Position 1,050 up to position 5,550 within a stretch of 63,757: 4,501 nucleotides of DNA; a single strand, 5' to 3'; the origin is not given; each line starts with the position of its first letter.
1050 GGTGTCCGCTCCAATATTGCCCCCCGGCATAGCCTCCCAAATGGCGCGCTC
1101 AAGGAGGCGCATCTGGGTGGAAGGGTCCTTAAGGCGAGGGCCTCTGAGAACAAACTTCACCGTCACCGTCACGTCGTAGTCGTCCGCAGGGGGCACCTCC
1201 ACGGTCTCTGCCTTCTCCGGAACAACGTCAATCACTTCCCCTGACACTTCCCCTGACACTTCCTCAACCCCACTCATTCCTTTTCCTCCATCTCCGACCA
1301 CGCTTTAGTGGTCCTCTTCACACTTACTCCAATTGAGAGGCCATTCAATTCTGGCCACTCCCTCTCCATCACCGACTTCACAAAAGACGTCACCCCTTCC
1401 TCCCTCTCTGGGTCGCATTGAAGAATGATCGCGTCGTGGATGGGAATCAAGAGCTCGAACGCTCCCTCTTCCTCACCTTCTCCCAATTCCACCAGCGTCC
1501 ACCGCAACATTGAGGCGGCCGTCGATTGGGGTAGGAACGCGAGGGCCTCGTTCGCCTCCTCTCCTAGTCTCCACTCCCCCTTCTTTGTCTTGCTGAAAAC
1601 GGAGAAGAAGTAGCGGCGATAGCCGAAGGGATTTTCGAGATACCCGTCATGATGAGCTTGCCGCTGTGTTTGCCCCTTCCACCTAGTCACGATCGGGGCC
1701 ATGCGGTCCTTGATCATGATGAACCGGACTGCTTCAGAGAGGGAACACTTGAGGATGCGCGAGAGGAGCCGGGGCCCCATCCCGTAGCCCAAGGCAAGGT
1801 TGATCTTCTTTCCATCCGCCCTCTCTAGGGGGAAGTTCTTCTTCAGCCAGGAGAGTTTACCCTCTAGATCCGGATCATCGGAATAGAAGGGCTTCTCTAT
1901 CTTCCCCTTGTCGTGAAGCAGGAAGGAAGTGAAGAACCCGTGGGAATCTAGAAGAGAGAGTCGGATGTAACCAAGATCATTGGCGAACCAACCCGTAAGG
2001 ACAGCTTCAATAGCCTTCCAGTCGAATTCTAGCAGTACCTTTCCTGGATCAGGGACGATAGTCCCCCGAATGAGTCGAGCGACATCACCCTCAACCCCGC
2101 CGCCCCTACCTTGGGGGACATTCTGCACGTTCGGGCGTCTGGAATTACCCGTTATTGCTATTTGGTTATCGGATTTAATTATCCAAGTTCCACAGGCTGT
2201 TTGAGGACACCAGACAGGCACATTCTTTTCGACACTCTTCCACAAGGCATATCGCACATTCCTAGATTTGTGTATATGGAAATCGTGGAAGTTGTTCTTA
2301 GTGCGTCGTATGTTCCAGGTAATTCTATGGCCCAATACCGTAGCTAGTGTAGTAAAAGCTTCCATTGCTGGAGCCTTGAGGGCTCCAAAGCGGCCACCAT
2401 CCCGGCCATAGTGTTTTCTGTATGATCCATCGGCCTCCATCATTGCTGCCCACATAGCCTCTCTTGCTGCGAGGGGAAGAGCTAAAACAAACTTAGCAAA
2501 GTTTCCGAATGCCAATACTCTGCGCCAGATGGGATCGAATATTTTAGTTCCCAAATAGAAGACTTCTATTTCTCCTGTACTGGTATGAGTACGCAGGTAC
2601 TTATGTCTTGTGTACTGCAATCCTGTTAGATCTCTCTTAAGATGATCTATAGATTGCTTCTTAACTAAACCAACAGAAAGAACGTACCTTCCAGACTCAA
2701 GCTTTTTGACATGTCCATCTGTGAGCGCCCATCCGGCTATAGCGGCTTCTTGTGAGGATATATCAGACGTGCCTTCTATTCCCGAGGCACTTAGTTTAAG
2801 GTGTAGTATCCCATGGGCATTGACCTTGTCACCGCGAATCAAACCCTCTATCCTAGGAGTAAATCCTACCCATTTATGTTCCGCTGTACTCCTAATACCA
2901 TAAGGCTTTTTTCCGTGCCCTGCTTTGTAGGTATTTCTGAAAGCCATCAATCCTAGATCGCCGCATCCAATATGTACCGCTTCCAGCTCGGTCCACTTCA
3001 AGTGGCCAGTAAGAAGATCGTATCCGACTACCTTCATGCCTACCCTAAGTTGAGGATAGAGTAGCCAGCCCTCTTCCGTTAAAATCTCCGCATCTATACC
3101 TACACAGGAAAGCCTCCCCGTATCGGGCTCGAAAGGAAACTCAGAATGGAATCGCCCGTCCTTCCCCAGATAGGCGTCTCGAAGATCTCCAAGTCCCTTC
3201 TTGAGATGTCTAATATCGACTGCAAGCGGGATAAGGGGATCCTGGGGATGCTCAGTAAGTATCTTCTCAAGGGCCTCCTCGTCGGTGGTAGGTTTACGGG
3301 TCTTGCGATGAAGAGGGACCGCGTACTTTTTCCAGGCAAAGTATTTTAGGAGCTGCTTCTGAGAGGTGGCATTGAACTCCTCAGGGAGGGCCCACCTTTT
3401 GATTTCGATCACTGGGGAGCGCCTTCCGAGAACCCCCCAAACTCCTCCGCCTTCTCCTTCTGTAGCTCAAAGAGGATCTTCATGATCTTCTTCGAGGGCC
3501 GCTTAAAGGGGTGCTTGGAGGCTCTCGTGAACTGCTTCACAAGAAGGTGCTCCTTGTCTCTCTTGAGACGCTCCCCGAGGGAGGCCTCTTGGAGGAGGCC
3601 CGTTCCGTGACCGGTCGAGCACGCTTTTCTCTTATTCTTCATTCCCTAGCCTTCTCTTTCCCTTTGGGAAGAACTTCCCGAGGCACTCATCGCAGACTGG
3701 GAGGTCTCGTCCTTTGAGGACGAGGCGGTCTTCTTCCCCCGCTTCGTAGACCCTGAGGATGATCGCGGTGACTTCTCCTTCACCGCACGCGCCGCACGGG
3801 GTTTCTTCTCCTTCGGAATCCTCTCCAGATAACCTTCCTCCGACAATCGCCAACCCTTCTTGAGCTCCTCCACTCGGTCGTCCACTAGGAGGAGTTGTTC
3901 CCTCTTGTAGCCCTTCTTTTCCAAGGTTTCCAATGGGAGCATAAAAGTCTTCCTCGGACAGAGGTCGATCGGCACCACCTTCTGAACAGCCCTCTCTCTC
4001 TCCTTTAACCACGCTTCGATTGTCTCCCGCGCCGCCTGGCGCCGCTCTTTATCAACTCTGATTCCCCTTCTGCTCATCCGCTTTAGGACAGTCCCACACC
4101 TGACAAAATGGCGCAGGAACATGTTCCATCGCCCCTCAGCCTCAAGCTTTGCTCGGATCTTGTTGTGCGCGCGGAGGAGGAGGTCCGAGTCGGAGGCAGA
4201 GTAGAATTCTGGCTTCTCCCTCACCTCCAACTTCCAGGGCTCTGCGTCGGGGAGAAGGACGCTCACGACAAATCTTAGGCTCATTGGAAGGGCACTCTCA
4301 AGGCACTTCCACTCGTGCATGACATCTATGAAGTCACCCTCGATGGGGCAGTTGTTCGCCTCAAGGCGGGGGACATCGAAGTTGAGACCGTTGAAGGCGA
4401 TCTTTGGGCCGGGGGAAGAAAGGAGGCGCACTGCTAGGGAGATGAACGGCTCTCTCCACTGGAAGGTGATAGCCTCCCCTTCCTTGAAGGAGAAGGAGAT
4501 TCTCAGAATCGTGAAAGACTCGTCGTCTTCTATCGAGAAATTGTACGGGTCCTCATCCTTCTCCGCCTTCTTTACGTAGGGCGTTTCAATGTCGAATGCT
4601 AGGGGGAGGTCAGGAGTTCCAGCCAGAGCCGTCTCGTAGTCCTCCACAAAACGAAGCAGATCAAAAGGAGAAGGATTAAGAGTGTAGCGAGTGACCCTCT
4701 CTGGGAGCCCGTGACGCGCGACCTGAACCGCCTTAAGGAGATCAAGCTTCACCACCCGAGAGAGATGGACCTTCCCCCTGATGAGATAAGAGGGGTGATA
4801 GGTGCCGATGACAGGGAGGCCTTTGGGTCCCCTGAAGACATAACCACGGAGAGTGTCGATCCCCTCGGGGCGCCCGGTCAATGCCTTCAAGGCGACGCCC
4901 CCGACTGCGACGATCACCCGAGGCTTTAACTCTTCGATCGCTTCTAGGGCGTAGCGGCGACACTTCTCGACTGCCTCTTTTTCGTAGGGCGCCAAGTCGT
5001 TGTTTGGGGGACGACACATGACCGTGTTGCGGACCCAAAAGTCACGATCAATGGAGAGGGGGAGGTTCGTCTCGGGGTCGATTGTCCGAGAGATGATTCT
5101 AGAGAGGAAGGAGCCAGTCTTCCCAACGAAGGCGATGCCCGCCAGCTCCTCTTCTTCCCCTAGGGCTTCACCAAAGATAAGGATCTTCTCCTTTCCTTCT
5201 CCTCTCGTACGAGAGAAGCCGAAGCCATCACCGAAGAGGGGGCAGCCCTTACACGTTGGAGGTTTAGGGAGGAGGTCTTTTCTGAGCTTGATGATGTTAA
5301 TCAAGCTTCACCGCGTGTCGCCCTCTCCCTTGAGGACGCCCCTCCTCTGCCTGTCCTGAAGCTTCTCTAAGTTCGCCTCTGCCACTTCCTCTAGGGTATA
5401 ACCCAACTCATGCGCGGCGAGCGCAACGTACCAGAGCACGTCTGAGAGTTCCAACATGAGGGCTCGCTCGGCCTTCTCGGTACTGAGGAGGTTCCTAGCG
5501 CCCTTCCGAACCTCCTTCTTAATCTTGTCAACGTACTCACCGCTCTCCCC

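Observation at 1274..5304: Family-A polymerase with UDG-like head is fragmented: three frame changes plus a zinc ribbon and a 77-aa ORF inside the thumb region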

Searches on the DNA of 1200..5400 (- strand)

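Call 6: search_dna_similar(query=window:1200-5400:-, collection=phages, mode=distant, max_rows=20)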
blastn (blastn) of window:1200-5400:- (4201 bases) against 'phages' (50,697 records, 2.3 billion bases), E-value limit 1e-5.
No match.

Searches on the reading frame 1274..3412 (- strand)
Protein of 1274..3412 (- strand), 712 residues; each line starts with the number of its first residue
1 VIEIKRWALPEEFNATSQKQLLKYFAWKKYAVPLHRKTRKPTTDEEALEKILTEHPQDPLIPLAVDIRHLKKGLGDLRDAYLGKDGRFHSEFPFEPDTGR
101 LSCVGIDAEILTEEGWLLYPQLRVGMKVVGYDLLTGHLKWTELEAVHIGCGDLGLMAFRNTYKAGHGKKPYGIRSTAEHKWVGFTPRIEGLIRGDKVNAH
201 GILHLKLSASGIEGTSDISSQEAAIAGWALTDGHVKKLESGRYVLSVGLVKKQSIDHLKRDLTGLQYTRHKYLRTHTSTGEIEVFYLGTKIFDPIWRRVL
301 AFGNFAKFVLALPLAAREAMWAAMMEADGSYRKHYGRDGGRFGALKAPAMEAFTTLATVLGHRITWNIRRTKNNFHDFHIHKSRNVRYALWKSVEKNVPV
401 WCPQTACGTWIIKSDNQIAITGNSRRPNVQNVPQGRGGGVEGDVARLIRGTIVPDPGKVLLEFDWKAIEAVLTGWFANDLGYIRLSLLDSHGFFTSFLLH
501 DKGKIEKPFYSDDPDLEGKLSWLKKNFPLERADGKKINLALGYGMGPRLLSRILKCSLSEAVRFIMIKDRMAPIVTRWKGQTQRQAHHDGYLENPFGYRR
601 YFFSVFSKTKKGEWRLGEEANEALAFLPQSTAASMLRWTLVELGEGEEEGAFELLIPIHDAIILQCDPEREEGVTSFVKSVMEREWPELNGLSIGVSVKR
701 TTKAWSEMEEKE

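Call 5: search_protein_families(library=pfam, proteins=[window:1274-3412:-], max_evalue=0.1)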
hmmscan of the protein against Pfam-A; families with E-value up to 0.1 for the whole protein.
window:1274-3412:- (712 aa): 2 families
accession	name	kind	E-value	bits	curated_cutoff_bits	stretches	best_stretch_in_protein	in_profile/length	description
PF00476.26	DNA_pol_A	-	1.6e-31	110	34.3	3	529-687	205-362/381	DNA polymerase family A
PF20773.4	InhA-like_MAM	-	0.071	13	26.9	0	511-543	111-144/191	Immune inhibitor A-like, MAM domain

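Call 7: search_solved_structures(query=window:1274-3412:-, max_evalue=0.01, show_alignments=2)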
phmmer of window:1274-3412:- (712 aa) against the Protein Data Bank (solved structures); distinct sequences matched with E-value up to 0.01: 58.
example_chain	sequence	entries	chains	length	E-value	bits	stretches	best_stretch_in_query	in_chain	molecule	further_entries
8xjr_A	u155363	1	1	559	2e-17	66.1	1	528-698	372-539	DNA polymerase I, thermostable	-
4xiu_A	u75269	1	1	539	2.2e-17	66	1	528-697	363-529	DNA polymerase I, thermostable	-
8xk9_A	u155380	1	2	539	2.3e-17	66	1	528-697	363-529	DNA polymerase I, thermostable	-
4n56_A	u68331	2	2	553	2.3e-17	65.9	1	528-697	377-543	DNA polymerase I, thermostable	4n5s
8xk7_A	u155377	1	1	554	2.3e-17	65.9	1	528-698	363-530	DNA polymerase I, thermostable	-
1taq_A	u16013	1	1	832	2.3e-17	65.9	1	528-697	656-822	TAQ DNA POLYMERASE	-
1ktq_A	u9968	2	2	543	2.5e-17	65.8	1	528-697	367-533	DNA POLYMERASE I | PROTEIN (DNA POLYMERASE I)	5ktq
6fbc_A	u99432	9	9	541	2.9e-17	65.6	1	528-697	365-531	DNA polymerase I, thermostable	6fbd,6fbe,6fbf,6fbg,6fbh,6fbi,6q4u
1jxe_A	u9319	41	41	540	2.9e-17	65.6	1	528-697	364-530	TAQ DNA POLYMERASE I | PROTEIN (LARGE FRAGMENT OF DNA POLYMERASE I) | DNA polymerase I, thermostable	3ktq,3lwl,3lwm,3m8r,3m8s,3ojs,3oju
4ktq_A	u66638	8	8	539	2.9e-17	65.6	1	528-697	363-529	PROTEIN (LARGE FRAGMENT OF DNA POLYMERASE I) | DNA polymerase I, thermostable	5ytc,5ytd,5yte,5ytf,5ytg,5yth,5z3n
2ktq_A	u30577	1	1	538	2.9e-17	65.6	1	528-697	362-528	PROTEIN (LARGE FRAGMENT OF DNA POLYMERASE I)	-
1qtm_A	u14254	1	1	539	3e-17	65.6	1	528-697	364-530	DNA POLYMERASE I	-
1qss_A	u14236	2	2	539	3e-17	65.5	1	528-697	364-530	DNA POLYMERASE I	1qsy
3po4_A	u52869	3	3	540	4.3e-17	65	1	528-697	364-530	DNA polymerase I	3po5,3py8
5o7t_A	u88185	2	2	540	4.7e-17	64.9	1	528-697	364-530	DNA polymerase I, thermostable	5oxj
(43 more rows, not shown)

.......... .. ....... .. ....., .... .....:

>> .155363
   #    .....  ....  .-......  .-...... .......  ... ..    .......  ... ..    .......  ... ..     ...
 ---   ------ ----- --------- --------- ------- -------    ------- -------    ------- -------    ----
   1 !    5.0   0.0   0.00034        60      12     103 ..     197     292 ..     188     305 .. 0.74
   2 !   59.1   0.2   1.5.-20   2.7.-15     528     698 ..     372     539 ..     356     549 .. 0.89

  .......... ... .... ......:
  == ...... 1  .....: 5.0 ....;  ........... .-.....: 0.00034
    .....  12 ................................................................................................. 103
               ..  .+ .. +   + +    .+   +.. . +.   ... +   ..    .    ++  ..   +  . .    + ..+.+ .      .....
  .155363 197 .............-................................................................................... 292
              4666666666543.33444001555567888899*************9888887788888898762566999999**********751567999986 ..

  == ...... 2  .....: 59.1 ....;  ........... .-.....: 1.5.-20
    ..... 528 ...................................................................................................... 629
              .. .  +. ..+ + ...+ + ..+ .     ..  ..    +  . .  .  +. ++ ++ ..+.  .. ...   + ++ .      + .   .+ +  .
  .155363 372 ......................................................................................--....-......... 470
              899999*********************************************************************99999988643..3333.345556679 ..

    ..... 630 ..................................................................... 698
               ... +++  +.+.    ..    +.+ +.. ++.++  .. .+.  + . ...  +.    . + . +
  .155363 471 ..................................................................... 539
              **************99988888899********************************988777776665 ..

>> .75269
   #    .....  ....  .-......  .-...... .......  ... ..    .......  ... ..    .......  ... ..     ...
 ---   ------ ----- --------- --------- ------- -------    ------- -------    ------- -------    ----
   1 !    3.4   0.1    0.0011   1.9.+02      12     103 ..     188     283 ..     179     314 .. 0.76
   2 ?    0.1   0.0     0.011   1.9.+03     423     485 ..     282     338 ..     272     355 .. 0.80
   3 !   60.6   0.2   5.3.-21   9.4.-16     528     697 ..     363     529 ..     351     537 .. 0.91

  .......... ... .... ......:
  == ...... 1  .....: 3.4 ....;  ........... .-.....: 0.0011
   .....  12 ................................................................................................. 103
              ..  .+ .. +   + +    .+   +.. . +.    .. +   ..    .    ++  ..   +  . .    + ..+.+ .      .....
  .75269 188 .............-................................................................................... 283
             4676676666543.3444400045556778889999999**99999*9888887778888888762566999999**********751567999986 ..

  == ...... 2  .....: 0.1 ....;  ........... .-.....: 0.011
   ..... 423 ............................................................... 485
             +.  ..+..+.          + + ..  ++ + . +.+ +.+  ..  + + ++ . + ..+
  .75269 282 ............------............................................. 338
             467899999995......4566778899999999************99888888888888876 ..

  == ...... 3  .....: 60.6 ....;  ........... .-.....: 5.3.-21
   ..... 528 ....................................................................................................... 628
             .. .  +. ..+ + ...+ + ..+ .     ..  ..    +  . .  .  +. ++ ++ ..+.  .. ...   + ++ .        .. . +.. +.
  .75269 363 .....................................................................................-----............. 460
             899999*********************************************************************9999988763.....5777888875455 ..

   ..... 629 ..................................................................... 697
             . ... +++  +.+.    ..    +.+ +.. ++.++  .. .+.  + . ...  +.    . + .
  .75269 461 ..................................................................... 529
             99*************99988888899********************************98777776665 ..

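Call 42: search_protein_families(library=phrogs, proteins=[window:1274-3412:-], max_evalue=0.1)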
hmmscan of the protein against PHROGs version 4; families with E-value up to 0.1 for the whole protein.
window:1274-3412:- (712 aa): 4 families
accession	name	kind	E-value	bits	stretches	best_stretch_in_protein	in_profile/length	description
phrog_17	-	DNA, RNA and nucleotide metabolism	1.8e-40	139.8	1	424-711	977-1236/1445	DNA polymerase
phrog_5995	-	DNA, RNA and nucleotide metabolism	2e-14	54.7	1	542-703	5-166/236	DNA polymerase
phrog_2573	-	DNA, RNA and nucleotide metabolism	1.2e-10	42.2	1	523-684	78-247/336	DNA polymerase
phrog_10285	-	DNA, RNA and nucleotide metabolism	0.009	16.1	0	550-550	131-131/321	DNA polymerase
